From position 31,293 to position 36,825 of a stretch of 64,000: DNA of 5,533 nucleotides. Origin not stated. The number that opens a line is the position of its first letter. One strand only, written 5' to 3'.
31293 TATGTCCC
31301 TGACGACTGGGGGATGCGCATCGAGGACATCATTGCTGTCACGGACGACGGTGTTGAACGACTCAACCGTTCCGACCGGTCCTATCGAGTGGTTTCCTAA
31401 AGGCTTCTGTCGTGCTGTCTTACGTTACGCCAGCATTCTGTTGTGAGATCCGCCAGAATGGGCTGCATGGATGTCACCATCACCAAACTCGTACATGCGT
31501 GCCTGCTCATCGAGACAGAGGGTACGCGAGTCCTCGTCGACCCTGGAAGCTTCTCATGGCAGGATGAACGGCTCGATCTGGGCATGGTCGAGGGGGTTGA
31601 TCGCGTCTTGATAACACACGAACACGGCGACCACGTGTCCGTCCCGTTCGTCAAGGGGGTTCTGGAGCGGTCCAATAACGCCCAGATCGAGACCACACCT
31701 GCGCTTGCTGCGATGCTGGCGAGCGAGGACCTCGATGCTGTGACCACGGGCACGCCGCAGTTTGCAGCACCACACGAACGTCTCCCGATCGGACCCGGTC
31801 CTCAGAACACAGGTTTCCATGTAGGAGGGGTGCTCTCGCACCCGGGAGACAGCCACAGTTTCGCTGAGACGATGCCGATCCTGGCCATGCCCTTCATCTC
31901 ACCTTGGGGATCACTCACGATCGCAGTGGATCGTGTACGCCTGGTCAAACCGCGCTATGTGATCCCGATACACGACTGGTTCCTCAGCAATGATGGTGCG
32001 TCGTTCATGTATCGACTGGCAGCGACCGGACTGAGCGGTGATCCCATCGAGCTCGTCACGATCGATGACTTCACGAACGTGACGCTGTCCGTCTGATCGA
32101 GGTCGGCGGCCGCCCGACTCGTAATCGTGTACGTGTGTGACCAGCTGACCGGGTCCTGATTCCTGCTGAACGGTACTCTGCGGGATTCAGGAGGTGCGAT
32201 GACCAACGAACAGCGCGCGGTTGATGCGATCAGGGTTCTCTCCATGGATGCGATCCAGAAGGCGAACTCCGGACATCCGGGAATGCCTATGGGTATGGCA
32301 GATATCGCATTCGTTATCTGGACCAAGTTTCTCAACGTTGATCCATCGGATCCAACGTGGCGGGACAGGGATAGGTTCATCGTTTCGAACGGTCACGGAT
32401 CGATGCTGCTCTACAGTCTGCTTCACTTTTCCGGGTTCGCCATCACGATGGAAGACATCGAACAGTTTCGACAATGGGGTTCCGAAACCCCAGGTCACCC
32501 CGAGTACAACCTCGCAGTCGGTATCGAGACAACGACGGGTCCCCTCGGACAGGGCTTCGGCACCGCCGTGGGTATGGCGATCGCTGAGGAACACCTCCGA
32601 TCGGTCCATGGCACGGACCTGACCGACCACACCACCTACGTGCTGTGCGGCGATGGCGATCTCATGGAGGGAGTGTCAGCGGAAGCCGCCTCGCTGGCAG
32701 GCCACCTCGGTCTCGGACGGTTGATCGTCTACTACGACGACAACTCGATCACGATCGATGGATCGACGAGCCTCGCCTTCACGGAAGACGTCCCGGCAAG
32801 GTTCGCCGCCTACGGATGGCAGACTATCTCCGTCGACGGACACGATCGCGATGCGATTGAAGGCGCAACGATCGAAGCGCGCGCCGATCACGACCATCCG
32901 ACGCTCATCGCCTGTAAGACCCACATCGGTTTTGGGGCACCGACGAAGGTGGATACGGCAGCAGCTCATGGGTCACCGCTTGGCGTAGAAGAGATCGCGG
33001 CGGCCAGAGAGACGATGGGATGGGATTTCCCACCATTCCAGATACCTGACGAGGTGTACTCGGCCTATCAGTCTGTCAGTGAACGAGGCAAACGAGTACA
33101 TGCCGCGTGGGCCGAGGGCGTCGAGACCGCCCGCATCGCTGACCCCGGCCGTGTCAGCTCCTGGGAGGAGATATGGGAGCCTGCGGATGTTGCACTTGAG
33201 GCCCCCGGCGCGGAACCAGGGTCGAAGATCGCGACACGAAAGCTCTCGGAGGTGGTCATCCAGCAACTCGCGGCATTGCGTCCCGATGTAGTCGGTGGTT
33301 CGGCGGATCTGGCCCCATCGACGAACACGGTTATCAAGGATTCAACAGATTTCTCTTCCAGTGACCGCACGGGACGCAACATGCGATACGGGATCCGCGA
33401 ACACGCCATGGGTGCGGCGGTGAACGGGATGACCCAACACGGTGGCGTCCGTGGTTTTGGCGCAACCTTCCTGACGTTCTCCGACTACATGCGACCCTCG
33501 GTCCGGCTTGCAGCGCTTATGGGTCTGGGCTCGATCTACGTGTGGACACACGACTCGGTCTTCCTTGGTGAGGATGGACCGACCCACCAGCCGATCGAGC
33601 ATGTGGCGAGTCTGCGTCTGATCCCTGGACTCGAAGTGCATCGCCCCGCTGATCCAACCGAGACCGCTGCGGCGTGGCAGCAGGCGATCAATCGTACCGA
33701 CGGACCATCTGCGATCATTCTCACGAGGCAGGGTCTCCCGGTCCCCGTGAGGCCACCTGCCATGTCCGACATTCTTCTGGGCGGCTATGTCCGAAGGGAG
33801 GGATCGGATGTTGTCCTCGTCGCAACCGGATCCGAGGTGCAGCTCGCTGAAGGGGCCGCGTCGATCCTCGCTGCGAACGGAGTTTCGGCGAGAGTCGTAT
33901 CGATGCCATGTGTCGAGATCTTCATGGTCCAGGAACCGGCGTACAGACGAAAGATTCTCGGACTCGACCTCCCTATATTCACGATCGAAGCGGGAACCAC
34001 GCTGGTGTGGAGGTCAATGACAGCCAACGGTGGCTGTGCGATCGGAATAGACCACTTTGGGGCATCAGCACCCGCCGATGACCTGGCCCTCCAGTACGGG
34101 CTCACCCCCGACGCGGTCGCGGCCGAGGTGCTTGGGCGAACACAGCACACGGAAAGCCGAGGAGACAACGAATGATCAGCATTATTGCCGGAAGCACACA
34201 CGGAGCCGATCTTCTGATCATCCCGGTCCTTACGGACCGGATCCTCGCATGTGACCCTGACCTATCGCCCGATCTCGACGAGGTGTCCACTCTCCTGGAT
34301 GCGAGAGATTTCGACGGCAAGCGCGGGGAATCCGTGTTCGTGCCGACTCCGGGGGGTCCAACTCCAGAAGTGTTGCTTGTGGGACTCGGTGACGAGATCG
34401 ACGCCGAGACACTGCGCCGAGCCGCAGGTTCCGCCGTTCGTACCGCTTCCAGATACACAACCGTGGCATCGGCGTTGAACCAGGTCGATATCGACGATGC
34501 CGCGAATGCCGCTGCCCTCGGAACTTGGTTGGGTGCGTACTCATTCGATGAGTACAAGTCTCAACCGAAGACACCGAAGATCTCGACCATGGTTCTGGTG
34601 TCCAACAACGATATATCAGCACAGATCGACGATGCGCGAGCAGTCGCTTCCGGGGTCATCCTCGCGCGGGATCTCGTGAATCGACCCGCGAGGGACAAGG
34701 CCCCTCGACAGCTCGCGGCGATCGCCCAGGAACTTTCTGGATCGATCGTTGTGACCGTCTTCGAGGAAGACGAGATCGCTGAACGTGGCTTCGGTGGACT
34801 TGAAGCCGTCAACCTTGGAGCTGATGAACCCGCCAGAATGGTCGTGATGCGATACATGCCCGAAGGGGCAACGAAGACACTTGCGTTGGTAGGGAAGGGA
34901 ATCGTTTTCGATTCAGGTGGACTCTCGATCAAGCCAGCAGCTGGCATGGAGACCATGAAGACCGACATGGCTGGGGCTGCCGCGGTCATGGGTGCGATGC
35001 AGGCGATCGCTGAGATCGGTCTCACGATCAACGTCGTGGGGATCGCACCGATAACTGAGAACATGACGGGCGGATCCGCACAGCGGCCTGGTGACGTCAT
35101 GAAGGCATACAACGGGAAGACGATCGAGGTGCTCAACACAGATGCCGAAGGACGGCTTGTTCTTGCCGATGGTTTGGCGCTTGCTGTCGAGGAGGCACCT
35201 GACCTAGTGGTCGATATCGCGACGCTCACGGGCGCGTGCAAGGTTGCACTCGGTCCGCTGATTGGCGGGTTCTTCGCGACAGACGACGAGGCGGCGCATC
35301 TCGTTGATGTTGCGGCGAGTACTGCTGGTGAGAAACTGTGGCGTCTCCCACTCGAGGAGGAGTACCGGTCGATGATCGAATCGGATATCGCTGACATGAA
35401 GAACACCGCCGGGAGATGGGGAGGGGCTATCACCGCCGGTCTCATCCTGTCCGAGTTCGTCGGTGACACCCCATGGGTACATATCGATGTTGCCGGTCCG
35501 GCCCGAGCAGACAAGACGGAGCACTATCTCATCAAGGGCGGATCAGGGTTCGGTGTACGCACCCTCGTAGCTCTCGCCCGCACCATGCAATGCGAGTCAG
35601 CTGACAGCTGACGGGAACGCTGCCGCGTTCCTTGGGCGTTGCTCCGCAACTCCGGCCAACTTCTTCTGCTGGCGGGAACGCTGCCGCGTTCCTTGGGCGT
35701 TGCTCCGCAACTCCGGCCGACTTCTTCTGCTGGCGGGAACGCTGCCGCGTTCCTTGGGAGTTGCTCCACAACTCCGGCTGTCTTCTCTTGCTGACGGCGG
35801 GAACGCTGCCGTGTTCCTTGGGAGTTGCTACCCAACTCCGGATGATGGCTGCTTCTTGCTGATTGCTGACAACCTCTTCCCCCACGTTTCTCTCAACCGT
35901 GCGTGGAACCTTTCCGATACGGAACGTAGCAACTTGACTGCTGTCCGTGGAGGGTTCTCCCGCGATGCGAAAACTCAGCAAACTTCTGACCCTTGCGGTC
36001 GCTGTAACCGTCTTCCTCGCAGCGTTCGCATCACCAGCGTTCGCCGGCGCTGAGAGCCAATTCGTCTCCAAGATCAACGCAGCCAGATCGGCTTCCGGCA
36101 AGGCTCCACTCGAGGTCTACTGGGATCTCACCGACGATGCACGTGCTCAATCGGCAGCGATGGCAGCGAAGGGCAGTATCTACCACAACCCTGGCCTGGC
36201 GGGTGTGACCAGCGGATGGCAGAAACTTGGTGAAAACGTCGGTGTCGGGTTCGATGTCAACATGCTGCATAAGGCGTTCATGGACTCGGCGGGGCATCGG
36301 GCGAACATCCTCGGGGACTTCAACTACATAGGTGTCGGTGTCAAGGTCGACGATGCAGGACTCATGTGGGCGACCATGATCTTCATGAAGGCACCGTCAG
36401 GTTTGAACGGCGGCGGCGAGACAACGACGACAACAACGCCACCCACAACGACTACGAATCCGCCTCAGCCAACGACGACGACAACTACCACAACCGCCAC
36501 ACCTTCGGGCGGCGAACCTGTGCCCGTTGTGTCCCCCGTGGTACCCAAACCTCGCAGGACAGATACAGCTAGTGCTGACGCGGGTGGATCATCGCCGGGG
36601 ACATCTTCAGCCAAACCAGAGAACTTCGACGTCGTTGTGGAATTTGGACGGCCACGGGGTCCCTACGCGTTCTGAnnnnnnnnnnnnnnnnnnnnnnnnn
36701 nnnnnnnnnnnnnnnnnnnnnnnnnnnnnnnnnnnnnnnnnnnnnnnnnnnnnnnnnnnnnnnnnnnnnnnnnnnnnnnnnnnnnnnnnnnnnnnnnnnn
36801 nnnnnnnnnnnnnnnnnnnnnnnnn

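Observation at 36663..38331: Rhodanese-E1 adenylyltransferase with inverted domain order and no adjacent sulfur-carrier or ubiquitin-like gene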

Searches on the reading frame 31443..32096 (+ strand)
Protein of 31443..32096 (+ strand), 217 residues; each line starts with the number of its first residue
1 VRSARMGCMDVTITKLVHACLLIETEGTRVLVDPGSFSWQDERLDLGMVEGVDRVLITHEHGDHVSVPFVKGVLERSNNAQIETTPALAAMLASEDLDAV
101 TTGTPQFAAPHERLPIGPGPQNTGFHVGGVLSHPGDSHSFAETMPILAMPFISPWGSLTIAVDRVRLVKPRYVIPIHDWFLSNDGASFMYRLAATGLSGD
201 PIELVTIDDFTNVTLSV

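Call 52: search_protein_families(library=pfam, proteins=[window:31443-32096:+], max_evalue=0.00001)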
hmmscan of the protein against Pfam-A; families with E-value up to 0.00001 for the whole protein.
window:31443-32096:+ (217 aa): 2 families
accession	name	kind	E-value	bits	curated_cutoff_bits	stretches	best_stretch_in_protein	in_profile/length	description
PF13483.12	Lactamase_B_3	-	6.5e-14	52.7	24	1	12-177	1-160/160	Beta-lactamase superfamily domain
PF00753.33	Lactamase_B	-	4.5e-09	37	22.7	1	16-66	4-58/196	Metallo-beta-lactamase superfamily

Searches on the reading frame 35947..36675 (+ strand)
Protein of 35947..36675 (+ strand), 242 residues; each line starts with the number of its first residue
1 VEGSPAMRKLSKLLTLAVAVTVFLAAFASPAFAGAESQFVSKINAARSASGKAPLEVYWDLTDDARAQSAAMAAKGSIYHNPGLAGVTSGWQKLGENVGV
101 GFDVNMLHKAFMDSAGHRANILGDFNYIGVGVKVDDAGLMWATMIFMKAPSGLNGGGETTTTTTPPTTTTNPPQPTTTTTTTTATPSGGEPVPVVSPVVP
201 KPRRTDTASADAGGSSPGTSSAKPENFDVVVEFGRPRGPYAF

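Call 3: search_protein_families(library=pfam, proteins=[window:35947-36675:+], max_evalue=0.01)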
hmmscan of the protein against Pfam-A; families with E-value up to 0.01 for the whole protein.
window:35947-36675:+ (242 aa): 1 family
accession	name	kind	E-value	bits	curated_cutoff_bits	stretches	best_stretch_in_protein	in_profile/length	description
PF00188.32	CAP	-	6.2e-10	40.4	21.1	1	41-142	2-113/117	Cysteine-rich secretory protein family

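Call 4: search_protein_families(library=ncbifam, proteins=[window:35947-36675:+], max_evalue=0.01)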
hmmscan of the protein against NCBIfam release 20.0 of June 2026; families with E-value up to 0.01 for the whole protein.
window:35947-36675:+ (242 aa): 2 families
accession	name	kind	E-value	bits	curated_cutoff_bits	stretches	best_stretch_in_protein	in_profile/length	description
TIGR02909.1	spore_YkwD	subfamily_domain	2.3e-13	50.1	171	1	35-144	4-124/127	uncharacterized protein, YkwD family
NF052539.1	DivAsocLipDalA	equivalog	0.0083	16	200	0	37-145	49-167/169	divisome-associated lipoprotein DalA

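Call 90: search_protein_families(library=padloc, proteins=[window:35947-36675:+], max_evalue=0.001)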
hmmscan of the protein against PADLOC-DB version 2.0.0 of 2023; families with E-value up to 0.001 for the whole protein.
window:35947-36675:+ (242 aa): 0 families
